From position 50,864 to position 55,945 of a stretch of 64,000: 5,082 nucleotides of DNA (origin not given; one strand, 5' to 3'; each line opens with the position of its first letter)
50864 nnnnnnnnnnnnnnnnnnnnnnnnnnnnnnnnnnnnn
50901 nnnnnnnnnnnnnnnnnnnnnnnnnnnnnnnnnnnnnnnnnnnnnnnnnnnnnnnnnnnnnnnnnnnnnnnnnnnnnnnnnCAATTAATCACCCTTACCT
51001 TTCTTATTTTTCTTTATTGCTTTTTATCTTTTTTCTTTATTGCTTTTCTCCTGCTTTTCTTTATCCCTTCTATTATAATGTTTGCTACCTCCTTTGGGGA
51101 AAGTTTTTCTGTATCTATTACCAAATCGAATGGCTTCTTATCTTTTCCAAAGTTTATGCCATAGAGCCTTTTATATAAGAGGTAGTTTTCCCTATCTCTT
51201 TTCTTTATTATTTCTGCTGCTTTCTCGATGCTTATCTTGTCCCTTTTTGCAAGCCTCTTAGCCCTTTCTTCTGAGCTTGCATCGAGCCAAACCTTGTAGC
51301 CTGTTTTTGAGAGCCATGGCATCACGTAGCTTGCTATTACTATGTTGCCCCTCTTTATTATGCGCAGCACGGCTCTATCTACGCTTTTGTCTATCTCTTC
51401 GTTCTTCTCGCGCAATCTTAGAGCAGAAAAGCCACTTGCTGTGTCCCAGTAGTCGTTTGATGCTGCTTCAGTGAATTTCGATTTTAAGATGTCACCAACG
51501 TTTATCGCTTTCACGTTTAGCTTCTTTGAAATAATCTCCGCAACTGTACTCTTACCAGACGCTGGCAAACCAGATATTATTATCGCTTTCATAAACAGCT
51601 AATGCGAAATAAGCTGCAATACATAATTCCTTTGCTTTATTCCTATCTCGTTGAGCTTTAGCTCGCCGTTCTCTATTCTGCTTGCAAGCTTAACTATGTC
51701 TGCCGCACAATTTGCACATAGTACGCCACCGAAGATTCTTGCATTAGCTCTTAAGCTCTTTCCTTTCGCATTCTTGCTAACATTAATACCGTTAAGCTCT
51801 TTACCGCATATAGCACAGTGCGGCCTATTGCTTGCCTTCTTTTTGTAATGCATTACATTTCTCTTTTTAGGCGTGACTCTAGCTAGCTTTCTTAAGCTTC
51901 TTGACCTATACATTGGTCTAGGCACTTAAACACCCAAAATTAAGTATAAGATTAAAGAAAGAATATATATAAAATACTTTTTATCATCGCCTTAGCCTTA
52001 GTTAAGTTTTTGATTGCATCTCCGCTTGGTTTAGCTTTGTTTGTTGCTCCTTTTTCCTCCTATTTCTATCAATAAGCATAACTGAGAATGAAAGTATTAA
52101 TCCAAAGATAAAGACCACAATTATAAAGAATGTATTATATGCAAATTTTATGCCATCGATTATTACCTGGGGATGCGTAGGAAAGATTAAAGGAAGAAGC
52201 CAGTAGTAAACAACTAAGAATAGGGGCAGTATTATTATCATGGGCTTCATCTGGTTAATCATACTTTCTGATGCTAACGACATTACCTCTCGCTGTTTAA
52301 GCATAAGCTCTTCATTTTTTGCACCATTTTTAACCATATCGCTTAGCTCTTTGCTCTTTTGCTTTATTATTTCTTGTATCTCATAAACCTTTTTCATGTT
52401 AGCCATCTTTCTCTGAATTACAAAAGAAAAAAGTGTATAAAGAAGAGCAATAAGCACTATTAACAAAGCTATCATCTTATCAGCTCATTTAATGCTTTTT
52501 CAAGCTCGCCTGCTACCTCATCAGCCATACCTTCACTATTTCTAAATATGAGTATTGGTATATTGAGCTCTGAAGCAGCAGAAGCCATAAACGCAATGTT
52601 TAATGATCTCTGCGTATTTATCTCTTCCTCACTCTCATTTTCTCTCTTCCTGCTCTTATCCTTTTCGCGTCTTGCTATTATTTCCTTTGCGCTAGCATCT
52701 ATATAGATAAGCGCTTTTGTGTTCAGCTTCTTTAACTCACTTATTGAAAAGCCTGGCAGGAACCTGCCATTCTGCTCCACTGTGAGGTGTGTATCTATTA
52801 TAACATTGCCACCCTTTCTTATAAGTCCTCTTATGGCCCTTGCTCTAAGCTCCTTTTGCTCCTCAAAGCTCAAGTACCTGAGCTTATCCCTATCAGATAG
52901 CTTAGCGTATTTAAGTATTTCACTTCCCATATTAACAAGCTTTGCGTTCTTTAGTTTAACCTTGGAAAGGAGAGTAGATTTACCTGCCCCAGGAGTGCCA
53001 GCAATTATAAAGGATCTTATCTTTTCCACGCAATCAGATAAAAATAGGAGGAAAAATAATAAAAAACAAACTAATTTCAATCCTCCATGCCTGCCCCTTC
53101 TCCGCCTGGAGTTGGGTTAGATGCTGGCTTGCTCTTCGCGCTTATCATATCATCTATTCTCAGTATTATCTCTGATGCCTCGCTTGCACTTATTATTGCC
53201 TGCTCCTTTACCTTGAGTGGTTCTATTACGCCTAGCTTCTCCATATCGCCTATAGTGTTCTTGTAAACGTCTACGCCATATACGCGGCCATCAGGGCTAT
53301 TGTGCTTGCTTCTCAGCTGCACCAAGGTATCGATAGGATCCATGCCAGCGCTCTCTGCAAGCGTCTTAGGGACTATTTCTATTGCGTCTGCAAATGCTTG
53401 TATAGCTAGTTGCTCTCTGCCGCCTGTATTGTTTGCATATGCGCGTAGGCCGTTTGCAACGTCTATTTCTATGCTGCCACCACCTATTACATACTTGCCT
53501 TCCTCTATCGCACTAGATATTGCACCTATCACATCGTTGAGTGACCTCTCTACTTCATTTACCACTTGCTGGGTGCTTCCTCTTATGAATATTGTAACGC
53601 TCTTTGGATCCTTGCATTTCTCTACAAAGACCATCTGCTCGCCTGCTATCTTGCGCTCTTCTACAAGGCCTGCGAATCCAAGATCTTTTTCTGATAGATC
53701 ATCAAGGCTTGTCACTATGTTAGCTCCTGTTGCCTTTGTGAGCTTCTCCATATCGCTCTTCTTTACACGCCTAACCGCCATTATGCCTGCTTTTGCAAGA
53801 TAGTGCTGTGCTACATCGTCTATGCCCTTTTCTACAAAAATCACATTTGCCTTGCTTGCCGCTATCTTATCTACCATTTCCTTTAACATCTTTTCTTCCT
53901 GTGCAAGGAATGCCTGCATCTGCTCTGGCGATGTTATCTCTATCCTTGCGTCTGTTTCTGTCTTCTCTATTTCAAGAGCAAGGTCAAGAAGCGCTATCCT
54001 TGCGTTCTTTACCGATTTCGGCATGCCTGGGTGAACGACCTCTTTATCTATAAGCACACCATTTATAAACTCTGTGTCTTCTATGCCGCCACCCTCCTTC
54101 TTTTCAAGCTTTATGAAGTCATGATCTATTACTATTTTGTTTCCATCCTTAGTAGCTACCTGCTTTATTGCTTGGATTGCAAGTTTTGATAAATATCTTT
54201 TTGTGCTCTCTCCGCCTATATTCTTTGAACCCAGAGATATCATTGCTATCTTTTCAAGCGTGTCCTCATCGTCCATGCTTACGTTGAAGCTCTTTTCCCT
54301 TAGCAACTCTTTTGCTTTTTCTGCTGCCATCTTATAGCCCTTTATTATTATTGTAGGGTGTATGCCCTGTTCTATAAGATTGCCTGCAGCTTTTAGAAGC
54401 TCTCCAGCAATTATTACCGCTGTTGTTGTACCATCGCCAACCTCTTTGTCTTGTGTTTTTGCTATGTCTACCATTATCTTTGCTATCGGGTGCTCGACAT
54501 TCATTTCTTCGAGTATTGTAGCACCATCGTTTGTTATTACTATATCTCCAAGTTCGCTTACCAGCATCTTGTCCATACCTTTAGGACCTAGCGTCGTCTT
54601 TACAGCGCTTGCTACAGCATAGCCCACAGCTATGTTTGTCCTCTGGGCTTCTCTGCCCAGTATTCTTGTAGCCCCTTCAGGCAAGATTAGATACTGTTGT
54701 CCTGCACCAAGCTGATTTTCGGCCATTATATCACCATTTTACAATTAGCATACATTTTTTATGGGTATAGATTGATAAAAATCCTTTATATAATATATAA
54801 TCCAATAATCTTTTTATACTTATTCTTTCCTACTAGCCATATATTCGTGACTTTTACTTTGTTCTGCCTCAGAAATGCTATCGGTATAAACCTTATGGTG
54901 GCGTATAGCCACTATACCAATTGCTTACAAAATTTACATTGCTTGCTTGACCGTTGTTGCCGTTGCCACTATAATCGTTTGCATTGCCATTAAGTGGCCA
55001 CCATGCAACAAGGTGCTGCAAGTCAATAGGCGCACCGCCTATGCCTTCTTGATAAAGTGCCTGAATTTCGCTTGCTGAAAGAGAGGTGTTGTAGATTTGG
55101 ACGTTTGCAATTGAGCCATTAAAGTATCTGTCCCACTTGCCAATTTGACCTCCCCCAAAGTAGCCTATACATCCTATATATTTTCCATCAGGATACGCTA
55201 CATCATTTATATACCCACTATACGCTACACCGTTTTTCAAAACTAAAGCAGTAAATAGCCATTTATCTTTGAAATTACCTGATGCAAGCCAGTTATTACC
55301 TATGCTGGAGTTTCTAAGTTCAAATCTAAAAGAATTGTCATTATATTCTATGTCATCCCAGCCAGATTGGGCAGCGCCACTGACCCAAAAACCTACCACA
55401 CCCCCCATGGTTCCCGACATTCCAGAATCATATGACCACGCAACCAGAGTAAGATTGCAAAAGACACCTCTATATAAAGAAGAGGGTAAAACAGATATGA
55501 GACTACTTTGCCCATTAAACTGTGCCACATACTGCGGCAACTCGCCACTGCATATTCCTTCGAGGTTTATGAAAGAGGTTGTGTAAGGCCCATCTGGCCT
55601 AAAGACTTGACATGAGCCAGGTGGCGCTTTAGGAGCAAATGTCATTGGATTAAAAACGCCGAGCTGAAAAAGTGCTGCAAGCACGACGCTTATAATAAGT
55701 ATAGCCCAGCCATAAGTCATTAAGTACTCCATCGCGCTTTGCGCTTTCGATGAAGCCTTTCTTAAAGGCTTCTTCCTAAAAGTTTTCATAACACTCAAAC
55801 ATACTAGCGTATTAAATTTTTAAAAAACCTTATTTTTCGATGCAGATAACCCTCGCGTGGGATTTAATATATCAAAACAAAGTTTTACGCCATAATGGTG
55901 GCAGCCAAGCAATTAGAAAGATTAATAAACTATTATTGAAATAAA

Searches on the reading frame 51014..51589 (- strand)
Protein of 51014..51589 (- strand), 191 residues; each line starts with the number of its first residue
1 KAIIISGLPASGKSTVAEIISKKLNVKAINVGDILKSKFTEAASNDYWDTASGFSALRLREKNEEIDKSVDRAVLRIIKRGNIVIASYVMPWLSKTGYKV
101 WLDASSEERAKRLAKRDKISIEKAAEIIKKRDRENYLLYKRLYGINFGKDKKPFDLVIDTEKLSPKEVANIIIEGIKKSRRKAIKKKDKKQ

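Call 30: search_protein_families(library=pfam, proteins=[window:51014-51589:-], max_evalue=0.0001)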
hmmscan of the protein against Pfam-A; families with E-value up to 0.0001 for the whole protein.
window:51014-51589:- (191 aa): 7 families
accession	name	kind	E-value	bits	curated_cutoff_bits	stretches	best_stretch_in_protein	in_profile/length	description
PF13189.12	Cytidylate_kin2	-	5e-16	59.8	28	1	3-162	2-176/176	Cytidylate kinase-like family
PF13238.12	AAA_18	-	1.8e-15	58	29.4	1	3-128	1-127/128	AAA domain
PF02224.24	Cytidylate_kin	-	1.5e-10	41.6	26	1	95-177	129-210/211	Cytidylate kinase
PF13207.12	AAA_17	-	4.8e-10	40.3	27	1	7-96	2-87/136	AAA domain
PF01202.28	SKI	-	1.1e-08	35.8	22.1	1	10-174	2-156/159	Shikimate kinase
PF08433.16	KTI12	-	2.1e-06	27.9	22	1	3-77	4-75/271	Chromatin associated protein KTI12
PF13671.12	AAA_33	-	2.7e-05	24.9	27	0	3-117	2-119/143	AAA domain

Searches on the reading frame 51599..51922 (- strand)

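Call 30: search_protein_families(library=pfam, proteins=[window:51599-51922:-], max_evalue=0.0001)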
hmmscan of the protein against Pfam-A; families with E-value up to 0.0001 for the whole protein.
window:51599-51922:- (107 aa): 1 family
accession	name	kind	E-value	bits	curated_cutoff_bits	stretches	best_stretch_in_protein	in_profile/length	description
PF01199.23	Ribosomal_L34e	-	1.6e-15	57.5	27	1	2-78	10-90/94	Ribosomal protein L34e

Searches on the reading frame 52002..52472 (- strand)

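Call 30: search_protein_families(library=pfam, proteins=[window:52002-52472:-], max_evalue=0.0001)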
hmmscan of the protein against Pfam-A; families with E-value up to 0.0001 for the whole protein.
window:52002-52472:- (156 aa): 1 family
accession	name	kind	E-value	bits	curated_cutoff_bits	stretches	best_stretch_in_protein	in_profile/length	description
PF01956.21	EMC3_TMCO1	-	5.7e-10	39.7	27.1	1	1-93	15-109/169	Integral membrane protein EMC3/TMCO1-like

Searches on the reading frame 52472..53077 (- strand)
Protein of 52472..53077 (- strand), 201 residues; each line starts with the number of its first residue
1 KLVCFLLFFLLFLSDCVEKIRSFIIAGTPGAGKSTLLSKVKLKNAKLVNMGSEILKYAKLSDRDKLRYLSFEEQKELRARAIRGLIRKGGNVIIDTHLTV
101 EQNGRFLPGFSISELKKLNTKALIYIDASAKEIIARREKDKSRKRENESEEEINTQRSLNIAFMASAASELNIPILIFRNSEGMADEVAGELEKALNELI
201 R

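Call 30: search_protein_families(library=pfam, proteins=[window:52472-53077:-], max_evalue=0.0001)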
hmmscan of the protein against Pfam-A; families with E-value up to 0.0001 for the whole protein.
window:52472-53077:- (201 aa): 3 families
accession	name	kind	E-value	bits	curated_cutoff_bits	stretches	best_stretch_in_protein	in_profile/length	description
PF13207.12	AAA_17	-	2.5e-26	93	27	1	27-153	2-135/136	AAA domain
PF13238.12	AAA_18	-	4.3e-12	47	29.4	1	24-152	2-125/128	AAA domain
PF13671.12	AAA_33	-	3.3e-06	27.9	27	1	24-157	3-137/143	AAA domain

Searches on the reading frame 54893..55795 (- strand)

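Call 30: search_protein_families(library=pfam, proteins=[window:54893-55795:-], max_evalue=0.0001)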
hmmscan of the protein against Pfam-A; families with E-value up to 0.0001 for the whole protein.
window:54893-55795:- (300 aa): 1 family
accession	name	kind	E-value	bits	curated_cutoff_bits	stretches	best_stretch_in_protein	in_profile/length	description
PF13385.13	Laminin_G_3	-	1.1e-05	26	27.6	1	115-245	19-151/151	Concanavalin A-like lectin/glucanases superfamily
